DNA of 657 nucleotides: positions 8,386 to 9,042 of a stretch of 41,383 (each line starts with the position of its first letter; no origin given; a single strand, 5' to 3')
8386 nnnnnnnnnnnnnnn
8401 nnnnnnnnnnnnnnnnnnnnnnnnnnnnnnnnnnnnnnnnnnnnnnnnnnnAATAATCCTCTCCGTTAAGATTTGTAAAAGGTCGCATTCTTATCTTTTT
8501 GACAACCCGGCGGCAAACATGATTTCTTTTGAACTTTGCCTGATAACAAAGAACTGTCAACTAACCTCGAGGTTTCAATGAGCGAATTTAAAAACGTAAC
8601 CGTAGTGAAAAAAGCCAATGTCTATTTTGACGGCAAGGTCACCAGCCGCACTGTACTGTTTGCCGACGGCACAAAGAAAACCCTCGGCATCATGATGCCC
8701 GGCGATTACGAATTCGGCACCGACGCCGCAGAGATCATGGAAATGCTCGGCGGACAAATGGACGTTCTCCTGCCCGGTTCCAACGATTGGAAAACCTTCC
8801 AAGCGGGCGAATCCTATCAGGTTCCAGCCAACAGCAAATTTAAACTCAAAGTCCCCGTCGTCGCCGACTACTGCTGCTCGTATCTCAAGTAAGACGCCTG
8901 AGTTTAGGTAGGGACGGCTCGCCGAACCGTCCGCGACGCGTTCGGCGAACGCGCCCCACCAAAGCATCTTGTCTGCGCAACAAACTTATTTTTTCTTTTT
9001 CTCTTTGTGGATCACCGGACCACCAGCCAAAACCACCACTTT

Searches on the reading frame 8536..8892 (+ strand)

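Call 13: search_protein_families(library=pfam, proteins=[window:8536-8892:+])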
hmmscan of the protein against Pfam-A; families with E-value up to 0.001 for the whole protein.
window:8536-8892:+ (118 aa): 1 family
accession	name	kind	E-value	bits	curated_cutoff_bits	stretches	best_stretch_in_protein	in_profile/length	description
PF06865.17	Ppnp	-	4.1e-41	139.7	25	1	25-116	1-92/92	Pyrimidine/purine nucleoside phosphorylase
